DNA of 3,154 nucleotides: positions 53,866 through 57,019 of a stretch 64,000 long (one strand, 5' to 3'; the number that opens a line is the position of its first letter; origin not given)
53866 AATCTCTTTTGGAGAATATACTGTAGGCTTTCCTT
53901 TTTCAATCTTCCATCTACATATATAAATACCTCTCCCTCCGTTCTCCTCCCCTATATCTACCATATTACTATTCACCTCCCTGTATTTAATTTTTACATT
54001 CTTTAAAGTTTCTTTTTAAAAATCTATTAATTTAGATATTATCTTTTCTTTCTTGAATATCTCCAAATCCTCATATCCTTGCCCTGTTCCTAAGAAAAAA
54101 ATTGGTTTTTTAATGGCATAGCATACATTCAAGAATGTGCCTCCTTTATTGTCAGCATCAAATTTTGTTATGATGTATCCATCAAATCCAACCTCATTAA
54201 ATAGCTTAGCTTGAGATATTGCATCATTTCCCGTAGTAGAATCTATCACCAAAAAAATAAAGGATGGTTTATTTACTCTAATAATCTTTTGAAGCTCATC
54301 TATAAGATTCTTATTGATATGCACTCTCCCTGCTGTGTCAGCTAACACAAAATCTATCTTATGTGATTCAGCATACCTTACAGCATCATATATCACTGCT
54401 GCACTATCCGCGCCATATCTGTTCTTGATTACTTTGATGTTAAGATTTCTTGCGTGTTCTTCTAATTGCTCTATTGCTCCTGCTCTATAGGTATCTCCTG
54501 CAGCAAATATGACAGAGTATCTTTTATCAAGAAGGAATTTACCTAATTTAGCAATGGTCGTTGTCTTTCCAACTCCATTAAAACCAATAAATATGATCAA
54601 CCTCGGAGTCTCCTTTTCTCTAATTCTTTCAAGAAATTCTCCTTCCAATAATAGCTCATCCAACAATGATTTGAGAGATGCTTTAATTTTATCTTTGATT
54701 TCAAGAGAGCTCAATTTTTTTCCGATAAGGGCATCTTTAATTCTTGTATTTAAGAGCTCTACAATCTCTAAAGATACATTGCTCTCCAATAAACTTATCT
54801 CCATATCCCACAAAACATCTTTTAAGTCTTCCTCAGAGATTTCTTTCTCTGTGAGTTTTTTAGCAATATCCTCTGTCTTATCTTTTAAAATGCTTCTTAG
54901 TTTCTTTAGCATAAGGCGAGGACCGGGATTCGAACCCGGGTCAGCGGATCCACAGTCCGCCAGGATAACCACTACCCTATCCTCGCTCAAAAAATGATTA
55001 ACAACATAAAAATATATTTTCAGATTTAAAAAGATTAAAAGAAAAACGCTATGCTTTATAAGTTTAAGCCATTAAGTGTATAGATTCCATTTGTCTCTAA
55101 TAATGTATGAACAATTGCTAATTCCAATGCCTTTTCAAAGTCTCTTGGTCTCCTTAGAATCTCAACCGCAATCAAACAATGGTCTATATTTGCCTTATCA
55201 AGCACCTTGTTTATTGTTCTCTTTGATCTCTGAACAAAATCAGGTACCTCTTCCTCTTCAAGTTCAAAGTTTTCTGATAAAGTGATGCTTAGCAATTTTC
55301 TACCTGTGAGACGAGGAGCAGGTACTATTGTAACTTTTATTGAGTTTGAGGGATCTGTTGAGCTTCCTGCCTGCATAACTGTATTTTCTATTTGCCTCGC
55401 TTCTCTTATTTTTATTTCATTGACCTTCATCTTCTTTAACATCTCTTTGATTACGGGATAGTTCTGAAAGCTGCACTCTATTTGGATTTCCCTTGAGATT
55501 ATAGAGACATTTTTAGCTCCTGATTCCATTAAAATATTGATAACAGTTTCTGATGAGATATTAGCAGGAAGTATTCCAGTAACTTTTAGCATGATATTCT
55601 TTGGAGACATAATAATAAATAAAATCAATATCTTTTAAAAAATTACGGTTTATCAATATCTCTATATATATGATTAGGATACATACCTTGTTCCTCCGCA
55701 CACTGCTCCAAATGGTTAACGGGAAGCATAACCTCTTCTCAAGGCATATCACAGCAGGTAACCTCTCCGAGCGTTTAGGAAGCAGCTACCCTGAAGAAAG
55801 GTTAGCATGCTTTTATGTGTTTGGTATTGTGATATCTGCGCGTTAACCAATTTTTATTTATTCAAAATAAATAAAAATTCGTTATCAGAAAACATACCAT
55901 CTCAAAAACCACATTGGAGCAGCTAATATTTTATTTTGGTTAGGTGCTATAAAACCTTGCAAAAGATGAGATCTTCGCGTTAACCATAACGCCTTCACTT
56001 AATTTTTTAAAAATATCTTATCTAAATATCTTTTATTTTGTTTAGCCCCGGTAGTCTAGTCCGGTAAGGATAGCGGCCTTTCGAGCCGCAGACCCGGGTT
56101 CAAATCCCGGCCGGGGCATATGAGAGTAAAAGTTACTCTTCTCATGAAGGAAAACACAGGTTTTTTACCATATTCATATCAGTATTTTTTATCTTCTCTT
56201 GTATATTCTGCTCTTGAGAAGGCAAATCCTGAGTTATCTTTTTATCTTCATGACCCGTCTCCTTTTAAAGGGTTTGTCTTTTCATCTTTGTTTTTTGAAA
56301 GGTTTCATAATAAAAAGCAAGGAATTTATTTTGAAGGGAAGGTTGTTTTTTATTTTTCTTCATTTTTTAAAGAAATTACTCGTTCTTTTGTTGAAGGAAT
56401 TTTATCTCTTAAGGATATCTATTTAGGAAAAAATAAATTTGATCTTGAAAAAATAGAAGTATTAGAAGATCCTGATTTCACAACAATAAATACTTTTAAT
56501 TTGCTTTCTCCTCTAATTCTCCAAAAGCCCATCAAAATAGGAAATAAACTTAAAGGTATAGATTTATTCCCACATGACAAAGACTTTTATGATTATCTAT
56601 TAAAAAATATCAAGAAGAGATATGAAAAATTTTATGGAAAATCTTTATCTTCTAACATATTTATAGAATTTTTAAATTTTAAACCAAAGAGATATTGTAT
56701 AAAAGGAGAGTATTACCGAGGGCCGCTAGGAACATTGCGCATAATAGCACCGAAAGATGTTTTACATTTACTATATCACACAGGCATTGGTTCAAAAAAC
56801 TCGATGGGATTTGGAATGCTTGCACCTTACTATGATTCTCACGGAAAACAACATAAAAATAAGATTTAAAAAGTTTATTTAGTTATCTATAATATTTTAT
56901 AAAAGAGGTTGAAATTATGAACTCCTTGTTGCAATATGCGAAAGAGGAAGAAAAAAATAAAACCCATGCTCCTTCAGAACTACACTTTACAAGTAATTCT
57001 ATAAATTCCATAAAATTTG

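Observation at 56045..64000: Type I-B-like cas effector operon abutting tRNA-Glu, with a compositional shift and no CRISPR array in view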

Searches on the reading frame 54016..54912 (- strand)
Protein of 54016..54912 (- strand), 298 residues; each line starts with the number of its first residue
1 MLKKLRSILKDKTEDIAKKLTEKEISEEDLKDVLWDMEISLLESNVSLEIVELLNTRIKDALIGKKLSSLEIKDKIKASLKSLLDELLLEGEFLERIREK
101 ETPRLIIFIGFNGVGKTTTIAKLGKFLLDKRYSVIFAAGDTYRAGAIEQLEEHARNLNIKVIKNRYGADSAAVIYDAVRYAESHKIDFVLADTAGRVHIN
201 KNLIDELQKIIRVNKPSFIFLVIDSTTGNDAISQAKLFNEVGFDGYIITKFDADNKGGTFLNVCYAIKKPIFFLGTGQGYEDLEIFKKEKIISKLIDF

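Call 35: find_homologous_proteins(query=window:54016-54912:-, max_evalue=1e-30)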
Query window:54016-54912:- (298 aa): 7811 proteins with E <= 1e-30 among 8000 candidates; the best 120 are listed.
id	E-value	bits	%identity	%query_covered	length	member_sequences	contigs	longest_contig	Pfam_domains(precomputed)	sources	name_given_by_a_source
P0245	1.1e-183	627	100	100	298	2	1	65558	PF02881.25,PF00448.29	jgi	-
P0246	1.8e-125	436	67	100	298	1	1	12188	PF06414.19,PF02881.25,PF00448.29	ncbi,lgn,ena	-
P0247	2.4e-122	426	65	100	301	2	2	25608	PF02881.25,PF00448.29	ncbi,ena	-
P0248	6.9e-92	326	54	99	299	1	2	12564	PF06414.19,PF02881.25,PF01656.30,PF13604.13,PF08433.17,PF00448.29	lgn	-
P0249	1.4e-91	325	55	99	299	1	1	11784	PF06414.19,PF02881.25,PF08433.17,PF13401.13,PF00448.29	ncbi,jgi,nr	ncbi:MAG: signal recognition particle-docking protein FtsY [Candidatus Nanohaloarchaeota archaeon]|n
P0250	3.3e-91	323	56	95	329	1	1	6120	PF02881.25,PF00448.29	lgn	-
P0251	1.5e-89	318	52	99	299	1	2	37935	PF06414.19,PF02881.25,PF01656.30,PF08433.17,PF00448.29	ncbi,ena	-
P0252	2.3e-89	317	53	94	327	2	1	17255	PF00448.29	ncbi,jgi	-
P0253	3.0e-89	317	50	99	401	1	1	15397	PF06414.19,PF02881.25,PF13604.13,PF00448.29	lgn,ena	-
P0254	1.2e-88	315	51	95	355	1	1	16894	PF00448.29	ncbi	ncbi:MAG: signal recognition particle-docking protein FtsY [Candidatus Aenigmatarchaeota archaeon]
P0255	2.6e-88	314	52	95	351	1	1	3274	PF00448.29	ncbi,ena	-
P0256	6.5e-88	313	54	92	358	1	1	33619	PF06414.19,PF02881.25,PF00448.29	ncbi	-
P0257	9.6e-88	312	51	99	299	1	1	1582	PF06414.19,PF02881.25,PF08433.17,PF00448.29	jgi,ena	-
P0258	1.3e-87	312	54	93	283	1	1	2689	PF06414.19,PF02881.25,PF01656.30,PF08433.17,PF00448.29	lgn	-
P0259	1.8e-87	311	52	95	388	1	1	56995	PF02881.25,PF00448.29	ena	-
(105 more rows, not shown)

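Call 36: find_encoding_contigs(protein=P0247, flank=10000, max_places=2)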
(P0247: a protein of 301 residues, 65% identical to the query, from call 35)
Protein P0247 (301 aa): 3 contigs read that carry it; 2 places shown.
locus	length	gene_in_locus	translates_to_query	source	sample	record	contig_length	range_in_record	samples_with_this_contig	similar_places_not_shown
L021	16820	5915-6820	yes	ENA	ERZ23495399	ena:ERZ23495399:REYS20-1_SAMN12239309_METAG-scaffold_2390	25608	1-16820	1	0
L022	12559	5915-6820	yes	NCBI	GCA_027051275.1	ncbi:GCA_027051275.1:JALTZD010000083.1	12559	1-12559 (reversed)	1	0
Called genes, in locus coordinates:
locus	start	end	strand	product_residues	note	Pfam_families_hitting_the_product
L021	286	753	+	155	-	-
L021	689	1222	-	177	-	PF09721:Exosortase_EpsH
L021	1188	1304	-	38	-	-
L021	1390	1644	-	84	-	-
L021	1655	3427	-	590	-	PF13230:GATase_4, PF13522:GATase_6, PF13537:GATase_7, PF01380:SIS, PF13580:SIS_2 (faint), PF01380:SIS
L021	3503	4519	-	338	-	PF00389:2-Hacid_dh, PF02826:2-Hacid_dh_C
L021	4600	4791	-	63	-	PF00833:Ribosomal_S17e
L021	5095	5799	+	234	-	-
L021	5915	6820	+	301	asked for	PF02881:SRP54_N, PF00448:SRP54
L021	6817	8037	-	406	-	PF01136:Peptidase_U32, PF16325:Peptidase_U32_C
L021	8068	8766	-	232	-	-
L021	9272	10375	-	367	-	PF00534:Glycos_transf_1, PF13692:Glyco_trans_1_4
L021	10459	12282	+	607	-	PF01850:PIN, PF13638:PIN_4 (weak), PF00437:T2SSE, PF00013:KH_1 (weak)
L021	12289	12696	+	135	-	PF01894:YjbQ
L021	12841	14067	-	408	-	PF00982:Glyco_transf_20 (faint), PF21269:TreT_GT1, PF00534:Glycos_transf_1, PF13692:Glyco_trans_1_4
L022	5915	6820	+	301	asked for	PF02881:SRP54_N, PF00448:SRP54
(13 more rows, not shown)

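Call 37: find_encoding_contigs(protein=P0246, flank=10000, max_places=2)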
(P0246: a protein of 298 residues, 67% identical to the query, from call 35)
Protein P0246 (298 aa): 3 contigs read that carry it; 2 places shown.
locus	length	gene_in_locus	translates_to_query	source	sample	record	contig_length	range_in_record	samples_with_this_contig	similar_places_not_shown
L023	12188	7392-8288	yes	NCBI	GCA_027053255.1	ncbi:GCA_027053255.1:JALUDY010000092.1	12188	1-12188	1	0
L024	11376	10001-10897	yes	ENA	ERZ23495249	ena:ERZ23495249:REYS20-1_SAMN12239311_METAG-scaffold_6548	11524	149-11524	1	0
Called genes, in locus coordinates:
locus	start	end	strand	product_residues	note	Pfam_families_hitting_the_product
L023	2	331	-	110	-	?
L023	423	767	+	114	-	PF01849:NAC (faint)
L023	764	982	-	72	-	-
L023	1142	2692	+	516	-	PF00171:Aldedh, PF05893:LuxC (weak)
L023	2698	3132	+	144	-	-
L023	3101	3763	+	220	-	-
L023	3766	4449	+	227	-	PF01912:eIF-6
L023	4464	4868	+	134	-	PF02996:Prefoldin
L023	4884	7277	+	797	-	PF00133:tRNA-synt_1, PF01406:tRNA-synt_1e (faint), PF09334:tRNA-synt_1g, PF13603:tRNA-synt_1_2 (faint), PF08264:Anticodon_1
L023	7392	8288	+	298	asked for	PF02881:SRP54_N, PF06414:Zeta_toxin (weak), PF00448:SRP54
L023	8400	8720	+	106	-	-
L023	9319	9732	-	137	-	PF08279:HTH_11 (weak)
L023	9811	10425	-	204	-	-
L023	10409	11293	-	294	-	PF06745:ATPase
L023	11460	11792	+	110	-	-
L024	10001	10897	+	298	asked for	PF02881:SRP54_N, PF06414:Zeta_toxin (weak), PF00448:SRP54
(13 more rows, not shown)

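Call 56: find_encoding_contigs(protein=P0249, flank=3000, max_places=3)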
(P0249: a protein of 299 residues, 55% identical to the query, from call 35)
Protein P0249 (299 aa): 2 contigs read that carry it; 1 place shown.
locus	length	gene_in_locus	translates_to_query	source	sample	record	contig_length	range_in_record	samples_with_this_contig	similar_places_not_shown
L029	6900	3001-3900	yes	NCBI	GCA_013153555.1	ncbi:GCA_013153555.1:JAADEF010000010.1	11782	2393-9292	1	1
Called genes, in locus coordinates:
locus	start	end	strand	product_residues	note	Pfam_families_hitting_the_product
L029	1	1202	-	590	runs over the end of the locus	PF13230:GATase_4 (weak), PF13522:GATase_6, PF13537:GATase_7, PF13580:SIS_2 (faint), PF01380:SIS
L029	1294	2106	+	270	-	PF01022:HTH_5 (weak), PF12840:HTH_20 (weak)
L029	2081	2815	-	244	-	PF01145:Band_7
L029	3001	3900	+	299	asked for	PF02881:SRP54_N, PF13401:AAA_22 (faint), PF06414:Zeta_toxin (faint), PF00448:SRP54, PF08433:KTI12 (weak)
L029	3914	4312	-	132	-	PF21485:IF5A-like_N, PF08207:EFP_N, PF01287:eIF-5a (weak)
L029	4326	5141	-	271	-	PF09754:PAC2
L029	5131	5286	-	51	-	PF04135:Nop10p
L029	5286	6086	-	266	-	PF00575:S1 (faint), PF07541:EIF_2_alpha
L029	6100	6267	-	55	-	PF01667:Ribosomal_S27e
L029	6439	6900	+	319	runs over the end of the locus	-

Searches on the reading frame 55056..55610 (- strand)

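Call 63: search_protein_families(library=pfam, proteins=[window:55056-55610:-], max_evalue=0.05)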
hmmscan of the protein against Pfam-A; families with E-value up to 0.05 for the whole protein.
window:55056-55610:- (184 aa): 1 family
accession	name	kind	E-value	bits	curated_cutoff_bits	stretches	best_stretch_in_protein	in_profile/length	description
PF01709.26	Transcrip_reg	-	0.0056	16.8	27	1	16-80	64-131/160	TACO1/YebC second and third domain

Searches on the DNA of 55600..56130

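Call 33: search_rna_families(source=window, start=55600, end=56130, threshold=evalue, max_evalue=1)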
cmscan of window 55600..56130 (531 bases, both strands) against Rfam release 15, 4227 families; matches with E-value up to 1: 6.
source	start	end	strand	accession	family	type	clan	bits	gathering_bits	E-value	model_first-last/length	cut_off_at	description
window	56045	56118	+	RF00005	tRNA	Gene; tRNA;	CL00001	68.9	29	5.4e-15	1-71/71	no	tRNA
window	56045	56117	+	RF01684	mascRNA-menRNA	Gene;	-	27.8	42.5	0.0015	1-56/56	no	MALAT1-associated small cytoplasmic RNA/MEN beta RNA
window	55835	55889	-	RF03938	mir-4662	Gene; miRNA;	-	22.3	97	0.061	1-67/67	no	mir-4662 microRNA precursor family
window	55835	55889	+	RF03938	mir-4662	Gene; miRNA;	-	21.7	97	0.091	1-67/67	no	mir-4662 microRNA precursor family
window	55829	55895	-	RF04239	mir-4679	Gene; miRNA;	-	19.1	88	0.68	1-75/75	no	mir-4679 microRNA precursor family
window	55819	55911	-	RF00643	MIR171_1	Gene; miRNA;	CL00099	18.8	48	0.81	1-101/101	no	MIR171_1 microRNA precursor family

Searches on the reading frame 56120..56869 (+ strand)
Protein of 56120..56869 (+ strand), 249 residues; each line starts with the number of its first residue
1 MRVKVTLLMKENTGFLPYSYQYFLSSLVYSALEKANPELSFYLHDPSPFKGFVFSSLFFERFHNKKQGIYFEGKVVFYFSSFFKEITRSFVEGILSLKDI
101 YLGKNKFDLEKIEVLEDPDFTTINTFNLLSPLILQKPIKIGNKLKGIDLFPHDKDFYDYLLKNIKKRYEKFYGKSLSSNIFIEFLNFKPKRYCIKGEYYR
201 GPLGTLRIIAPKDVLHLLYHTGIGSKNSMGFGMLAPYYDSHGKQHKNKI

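Call 6: search_protein_families(library=pfam, proteins=[window:56120-56869:+], max_evalue=0.01)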
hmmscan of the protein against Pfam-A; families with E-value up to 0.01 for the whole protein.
window:56120-56869:+ (249 aa): 2 families
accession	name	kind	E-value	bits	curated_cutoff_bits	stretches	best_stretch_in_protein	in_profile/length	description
PF01881.21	Cas_Cas6_C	-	1.7e-25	90.7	23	1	117-234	3-123/125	CRISPR associated protein Cas6, C-terminal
PF21350.2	Cas6_I-A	-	3.1e-22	79.1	27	1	16-112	2-100/101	CRISPR-associated protein Cas6, N-terminal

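Call 16: search_protein_families(library=ncbifam, proteins=[window:56120-56869:+], max_evalue=0.01)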
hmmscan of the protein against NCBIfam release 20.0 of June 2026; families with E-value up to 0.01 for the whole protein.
window:56120-56869:+ (249 aa): 1 family
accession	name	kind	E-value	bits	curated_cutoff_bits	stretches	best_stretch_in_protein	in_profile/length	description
TIGR01877.1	cas_cas6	equivalog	1.4e-38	133.4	58.65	1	42-234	1-199/200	CRISPR-associated endoribonuclease Cas6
